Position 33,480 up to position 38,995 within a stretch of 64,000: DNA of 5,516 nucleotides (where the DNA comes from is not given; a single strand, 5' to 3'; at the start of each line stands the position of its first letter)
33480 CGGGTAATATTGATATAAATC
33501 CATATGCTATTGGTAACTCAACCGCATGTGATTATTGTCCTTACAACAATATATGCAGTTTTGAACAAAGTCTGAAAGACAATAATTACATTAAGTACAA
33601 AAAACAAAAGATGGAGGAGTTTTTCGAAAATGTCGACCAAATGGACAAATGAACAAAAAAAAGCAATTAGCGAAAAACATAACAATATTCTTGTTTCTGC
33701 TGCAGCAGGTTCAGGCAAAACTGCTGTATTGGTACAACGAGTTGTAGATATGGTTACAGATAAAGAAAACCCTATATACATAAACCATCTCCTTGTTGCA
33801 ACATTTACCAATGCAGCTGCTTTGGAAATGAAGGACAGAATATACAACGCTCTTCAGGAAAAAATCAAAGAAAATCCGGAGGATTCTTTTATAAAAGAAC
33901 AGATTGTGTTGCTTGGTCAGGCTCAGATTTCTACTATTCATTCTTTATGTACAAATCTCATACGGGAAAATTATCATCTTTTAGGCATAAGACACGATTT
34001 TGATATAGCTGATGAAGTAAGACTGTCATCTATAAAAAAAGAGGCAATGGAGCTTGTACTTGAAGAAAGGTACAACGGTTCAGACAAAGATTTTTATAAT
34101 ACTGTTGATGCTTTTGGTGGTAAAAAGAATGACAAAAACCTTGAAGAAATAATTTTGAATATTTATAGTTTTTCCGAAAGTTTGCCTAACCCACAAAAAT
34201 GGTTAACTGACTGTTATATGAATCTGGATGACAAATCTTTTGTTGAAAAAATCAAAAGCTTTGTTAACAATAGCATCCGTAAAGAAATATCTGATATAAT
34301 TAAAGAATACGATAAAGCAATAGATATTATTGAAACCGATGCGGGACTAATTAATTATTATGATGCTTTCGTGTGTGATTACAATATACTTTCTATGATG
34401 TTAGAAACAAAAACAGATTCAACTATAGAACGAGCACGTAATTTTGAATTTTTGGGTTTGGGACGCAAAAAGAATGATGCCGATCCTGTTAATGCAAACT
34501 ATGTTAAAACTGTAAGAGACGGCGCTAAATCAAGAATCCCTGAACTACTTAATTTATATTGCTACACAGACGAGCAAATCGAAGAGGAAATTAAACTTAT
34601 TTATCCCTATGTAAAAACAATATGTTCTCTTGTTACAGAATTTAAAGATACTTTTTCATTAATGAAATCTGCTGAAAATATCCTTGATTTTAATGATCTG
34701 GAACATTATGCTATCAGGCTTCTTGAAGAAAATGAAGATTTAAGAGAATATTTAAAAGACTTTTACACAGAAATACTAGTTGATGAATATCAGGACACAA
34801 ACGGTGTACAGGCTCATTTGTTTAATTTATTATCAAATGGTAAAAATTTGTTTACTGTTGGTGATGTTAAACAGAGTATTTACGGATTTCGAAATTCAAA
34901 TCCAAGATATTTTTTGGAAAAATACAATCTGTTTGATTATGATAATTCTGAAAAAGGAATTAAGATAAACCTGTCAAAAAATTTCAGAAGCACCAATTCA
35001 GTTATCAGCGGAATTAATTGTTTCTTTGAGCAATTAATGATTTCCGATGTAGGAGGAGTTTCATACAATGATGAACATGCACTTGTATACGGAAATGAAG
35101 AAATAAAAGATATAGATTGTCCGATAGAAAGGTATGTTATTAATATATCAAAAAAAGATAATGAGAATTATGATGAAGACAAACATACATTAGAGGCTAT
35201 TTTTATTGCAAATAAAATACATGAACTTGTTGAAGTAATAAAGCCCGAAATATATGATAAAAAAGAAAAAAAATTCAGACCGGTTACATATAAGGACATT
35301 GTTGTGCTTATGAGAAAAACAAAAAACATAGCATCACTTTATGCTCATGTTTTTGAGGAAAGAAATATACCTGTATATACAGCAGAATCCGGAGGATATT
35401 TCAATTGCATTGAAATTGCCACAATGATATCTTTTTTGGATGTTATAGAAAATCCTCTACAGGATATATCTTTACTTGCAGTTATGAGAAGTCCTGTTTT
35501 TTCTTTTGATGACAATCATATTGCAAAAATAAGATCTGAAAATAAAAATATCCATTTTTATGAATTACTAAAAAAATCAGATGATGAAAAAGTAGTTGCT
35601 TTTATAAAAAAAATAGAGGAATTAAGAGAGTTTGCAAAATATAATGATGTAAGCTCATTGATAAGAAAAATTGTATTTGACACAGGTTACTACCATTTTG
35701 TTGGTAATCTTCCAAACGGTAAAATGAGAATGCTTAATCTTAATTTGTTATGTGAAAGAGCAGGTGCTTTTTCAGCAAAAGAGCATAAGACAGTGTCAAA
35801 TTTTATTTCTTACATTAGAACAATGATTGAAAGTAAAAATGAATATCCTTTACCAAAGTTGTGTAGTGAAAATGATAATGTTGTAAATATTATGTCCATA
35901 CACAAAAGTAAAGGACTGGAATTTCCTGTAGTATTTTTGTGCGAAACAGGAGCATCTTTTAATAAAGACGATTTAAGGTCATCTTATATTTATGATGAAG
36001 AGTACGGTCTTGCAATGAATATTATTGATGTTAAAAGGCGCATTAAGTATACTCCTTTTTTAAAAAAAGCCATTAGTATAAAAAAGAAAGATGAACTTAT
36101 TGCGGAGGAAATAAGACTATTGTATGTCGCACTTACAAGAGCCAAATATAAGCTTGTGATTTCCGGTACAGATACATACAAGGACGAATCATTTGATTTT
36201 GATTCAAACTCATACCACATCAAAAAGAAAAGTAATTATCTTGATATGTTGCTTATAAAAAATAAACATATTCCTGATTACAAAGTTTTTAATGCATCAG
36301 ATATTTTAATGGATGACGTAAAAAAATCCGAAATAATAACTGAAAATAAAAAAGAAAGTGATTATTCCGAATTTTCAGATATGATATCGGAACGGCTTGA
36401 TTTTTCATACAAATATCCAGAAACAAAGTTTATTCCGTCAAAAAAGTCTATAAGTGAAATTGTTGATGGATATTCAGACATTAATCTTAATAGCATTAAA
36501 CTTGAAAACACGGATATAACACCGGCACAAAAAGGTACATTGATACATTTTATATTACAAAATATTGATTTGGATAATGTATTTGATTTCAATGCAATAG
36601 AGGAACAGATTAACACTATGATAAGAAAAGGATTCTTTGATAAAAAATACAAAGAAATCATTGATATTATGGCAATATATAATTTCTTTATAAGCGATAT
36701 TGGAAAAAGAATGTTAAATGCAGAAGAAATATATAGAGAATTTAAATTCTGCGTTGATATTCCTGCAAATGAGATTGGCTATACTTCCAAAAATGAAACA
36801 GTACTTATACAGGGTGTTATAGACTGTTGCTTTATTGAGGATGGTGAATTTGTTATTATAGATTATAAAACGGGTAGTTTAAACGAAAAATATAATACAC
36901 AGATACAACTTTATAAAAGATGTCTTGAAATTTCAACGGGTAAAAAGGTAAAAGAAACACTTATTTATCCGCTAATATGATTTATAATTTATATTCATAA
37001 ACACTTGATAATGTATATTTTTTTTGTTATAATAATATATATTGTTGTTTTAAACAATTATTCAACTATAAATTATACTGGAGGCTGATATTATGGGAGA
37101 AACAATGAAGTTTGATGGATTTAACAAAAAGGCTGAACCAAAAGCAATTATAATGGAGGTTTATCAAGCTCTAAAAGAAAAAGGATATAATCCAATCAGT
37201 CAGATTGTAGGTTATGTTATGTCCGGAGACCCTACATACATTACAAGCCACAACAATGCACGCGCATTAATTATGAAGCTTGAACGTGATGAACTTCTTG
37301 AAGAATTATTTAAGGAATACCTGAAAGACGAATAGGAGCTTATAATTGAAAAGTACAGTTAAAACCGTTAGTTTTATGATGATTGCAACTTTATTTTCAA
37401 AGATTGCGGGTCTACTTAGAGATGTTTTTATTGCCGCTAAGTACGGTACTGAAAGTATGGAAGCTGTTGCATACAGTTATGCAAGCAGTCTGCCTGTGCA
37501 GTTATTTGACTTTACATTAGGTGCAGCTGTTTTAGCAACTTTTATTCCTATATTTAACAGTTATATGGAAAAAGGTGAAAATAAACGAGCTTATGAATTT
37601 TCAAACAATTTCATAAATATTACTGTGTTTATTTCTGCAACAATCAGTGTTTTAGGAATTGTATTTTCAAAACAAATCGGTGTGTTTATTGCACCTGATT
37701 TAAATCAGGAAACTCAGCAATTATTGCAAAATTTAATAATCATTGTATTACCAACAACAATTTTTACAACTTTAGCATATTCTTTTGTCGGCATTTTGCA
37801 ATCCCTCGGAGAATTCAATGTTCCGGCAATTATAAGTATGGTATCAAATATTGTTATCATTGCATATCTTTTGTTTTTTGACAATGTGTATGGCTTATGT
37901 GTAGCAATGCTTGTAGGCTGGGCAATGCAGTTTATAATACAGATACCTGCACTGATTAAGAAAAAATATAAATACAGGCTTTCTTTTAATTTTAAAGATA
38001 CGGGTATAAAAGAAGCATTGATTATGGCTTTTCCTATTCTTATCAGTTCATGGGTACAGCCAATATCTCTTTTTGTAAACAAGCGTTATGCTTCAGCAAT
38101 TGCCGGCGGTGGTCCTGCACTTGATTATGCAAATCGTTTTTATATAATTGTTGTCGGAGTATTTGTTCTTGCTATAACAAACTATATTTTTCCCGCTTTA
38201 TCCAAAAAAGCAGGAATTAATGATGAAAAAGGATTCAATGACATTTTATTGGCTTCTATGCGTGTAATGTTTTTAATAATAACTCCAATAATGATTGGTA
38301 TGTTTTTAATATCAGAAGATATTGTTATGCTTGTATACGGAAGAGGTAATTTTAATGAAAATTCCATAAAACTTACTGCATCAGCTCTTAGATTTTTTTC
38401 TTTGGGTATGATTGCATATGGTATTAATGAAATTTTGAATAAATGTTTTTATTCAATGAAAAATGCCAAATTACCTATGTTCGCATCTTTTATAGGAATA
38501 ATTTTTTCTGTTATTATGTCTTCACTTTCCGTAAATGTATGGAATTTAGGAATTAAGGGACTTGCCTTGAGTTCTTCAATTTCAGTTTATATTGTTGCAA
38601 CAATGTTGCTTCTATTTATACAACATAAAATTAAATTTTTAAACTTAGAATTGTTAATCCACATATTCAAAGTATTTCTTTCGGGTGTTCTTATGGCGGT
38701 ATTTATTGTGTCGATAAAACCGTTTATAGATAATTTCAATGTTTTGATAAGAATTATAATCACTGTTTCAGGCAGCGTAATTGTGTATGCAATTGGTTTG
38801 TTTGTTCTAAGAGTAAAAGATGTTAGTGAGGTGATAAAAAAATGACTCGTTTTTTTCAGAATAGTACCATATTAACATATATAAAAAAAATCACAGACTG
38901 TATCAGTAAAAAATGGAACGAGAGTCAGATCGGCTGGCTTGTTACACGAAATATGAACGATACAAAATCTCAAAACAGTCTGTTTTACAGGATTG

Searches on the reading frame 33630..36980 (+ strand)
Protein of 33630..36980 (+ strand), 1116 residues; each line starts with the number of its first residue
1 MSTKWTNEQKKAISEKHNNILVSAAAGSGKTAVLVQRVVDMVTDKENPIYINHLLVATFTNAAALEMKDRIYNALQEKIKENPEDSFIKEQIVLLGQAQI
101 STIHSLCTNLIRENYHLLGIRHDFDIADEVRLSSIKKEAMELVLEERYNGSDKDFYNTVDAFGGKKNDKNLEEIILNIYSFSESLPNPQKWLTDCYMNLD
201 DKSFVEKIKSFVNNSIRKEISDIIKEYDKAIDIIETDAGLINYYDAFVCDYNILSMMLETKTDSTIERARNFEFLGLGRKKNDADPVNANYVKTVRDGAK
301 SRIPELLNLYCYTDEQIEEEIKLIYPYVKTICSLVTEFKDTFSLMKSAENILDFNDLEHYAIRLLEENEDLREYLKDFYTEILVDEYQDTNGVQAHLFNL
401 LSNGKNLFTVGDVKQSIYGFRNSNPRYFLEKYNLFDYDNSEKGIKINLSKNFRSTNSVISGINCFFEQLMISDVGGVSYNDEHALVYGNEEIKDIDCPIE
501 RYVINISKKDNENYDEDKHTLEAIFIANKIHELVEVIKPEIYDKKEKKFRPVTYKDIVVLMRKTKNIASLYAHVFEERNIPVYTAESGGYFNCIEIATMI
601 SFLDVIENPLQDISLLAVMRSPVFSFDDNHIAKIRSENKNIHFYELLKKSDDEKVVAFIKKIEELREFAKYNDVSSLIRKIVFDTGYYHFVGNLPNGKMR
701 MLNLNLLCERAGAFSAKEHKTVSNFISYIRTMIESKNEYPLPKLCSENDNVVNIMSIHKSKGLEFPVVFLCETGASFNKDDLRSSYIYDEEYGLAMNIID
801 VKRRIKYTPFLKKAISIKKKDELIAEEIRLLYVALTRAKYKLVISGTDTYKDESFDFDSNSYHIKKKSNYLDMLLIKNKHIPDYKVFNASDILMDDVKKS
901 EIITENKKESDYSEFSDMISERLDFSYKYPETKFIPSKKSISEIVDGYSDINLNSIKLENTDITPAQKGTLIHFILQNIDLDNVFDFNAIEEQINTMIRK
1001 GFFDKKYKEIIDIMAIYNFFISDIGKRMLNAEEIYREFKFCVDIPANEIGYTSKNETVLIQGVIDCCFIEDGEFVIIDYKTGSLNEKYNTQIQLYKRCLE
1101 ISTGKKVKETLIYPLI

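Call 64: search_protein_families(library=pfam, proteins=[window:33630-36980:+], max_evalue=0.00001)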
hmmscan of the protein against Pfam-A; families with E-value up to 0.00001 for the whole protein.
window:33630-36980:+ (1116 aa): 5 families
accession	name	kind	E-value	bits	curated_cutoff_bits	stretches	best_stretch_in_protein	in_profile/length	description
PF00580.27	UvrD-helicase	-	8.7e-57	193.3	23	1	5-435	1-270/271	UvrD/REP helicase N-terminal domain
PF13361.12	UvrD_C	-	7.9e-33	114.8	25.6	1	446-846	1-347/350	UvrD-like helicase C-terminal domain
PF13245.12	AAA_19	-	9e-18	65.2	25.1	1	9-421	1-134/134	AAA domain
PF13538.12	UvrD_C_2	-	1.3e-10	41.4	27.4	0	754-779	4-31/52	UvrD-like helicase C-terminal domain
PF01443.25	Viral_helicase1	-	9.4e-07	29.3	21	0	380-453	61-141/228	Viral superfamily 1 RNA helicase core domain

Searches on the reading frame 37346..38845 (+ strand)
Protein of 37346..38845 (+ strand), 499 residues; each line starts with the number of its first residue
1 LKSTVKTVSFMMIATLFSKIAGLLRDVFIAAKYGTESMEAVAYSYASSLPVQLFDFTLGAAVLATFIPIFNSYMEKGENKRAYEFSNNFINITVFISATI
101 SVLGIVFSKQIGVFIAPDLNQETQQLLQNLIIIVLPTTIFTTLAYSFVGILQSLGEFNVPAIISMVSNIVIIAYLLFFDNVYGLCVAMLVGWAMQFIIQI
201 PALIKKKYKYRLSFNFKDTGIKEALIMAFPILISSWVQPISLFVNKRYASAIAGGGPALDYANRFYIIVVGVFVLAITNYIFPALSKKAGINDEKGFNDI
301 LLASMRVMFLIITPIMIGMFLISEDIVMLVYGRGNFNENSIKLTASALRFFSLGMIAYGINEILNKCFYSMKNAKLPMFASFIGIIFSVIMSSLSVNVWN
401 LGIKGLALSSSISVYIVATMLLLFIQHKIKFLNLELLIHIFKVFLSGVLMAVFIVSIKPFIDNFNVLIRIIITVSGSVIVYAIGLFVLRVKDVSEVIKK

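Call 65: search_protein_families(library=pfam, proteins=[window:37346-38845:+], max_evalue=0.00001)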
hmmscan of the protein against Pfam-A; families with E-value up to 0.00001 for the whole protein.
window:37346-38845:+ (499 aa): 2 families
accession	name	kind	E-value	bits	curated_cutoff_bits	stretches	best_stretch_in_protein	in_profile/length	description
PF03023.19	MurJ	-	3.9e-74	250.3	27.4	1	38-466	9-442/451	Lipid II flippase MurJ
PF01554.23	MatE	-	5e-11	43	24.9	1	240-391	16-158/161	MatE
